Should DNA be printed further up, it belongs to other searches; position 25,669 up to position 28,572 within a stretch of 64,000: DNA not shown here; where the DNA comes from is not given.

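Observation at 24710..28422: DegT aminotransferase coupled to a Gfo/Idh/MocA::radical-SAM fusion, a candidate self-contained sugar deoxygenation module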

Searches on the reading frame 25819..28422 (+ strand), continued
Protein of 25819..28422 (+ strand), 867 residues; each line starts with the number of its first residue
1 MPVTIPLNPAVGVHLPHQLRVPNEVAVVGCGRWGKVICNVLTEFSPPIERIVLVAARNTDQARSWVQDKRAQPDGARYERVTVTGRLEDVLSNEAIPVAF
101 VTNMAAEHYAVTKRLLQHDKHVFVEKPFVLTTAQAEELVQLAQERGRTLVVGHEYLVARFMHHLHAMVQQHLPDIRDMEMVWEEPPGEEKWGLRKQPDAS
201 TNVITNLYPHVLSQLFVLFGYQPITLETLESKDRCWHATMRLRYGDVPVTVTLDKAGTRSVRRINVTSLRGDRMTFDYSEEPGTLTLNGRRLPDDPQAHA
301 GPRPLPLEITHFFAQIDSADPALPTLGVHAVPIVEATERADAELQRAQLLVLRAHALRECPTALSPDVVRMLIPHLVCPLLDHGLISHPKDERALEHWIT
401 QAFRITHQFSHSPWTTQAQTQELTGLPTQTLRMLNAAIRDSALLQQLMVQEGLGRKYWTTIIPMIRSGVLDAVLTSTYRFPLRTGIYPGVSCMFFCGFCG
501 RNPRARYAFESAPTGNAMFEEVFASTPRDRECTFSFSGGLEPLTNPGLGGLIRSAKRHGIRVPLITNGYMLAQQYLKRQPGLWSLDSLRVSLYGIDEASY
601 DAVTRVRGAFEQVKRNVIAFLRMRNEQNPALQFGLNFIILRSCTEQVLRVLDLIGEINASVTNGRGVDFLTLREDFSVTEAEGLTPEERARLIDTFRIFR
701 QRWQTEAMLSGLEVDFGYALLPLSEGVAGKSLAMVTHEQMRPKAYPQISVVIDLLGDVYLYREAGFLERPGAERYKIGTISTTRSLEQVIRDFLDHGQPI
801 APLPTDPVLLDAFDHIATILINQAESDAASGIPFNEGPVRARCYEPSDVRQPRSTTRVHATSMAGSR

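Call 79: fold_search(model_id=the predicted structure, library=pdb)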
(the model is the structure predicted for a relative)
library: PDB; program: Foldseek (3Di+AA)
matches with E <= 10: 1458; with E <= 0.001: 378
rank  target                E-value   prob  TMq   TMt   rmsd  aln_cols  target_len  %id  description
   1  8hzv_A                1.6e-34  1.00  0.51  0.90   2.8       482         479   36  The crystal structure of a Radical SAM Enzyme DesII (released 2024-07-10)
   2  8hzv_C                2.0e-33  1.00  0.50  0.89   2.8       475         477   36  The crystal structure of a Radical SAM Enzyme DesII (released 2024-07-10)
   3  8hzv_B                7.7e-32  1.00  0.49  0.87   2.8       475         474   36  The crystal structure of a Radical SAM Enzyme DesII (released 2024-07-10)
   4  8hzy_B                1.2e-31  1.00  0.49  0.90   2.8       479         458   35  The crystal structure of a Radical SAM Enzyme DesII (released 2024-07-10)
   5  8hzy_A                2.6e-31  1.00  0.48  0.89   2.8       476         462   35  The crystal structure of a Radical SAM Enzyme DesII (released 2024-07-10)
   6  8hzv_D                4.3e-31  1.00  0.49  0.87   2.9       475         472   36  The crystal structure of a Radical SAM Enzyme DesII (released 2024-07-10)
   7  3c1a_A                9.0e-14  1.00  0.29  0.74   6.0       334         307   19  Crystal structure of a putative oxidoreductase (ZP_00056571.1) from Magnetospirillum magnetotacticum MS-1 at 1.85 A re (released 2008-02-05)
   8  7bvj_D                1.6e-13  1.00  0.31  0.81   3.9       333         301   19  UDP-N-acetylglucosamine 3-dehydrogenase GnnA from Acidithiobacillus ferrooxidans (P21) (released 2020-12-02)
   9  7bvj_C                2.4e-13  1.00  0.28  0.73   6.1       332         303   18  UDP-N-acetylglucosamine 3-dehydrogenase GnnA from Acidithiobacillus ferrooxidans (P21) (released 2020-12-02)
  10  7bvj_A                7.2e-13  1.00  0.28  0.72   6.6       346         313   19  UDP-N-acetylglucosamine 3-dehydrogenase GnnA from Acidithiobacillus ferrooxidans (P21) (released 2020-12-02)
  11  7bvj_B                8.3e-13  1.00  0.30  0.80   4.4       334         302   20  UDP-N-acetylglucosamine 3-dehydrogenase GnnA from Acidithiobacillus ferrooxidans (P21) (released 2020-12-02)
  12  6nor_B                9.5e-13  1.00  0.30  0.72   5.6       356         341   19  Crystal structure of GenD2 from gentamicin A biosynthesis in complex with NAD (released 2019-05-15)
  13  3gfg_E                1.0e-12  1.00  0.28  0.66   7.2       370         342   16  Structure of putative oxidoreductase yvaA from Bacillus subtilis in triclinic form (released 2009-03-24)
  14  3uuw_B                1.2e-12  1.00  0.28  0.73   5.6       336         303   16  1.63 Angstrom Resolution Crystal Structure of Dehydrogenase (MviM) from Clostridium difficile. (released 2011-12-21)
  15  7bvk_A                1.3e-12  1.00  0.30  0.79   4.2       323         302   19  UDP-N-acetylglucosamine 3-dehydrogenase GnnA from Acidithiobacillus ferrooxidans (P212121) (released 2020-12-02)
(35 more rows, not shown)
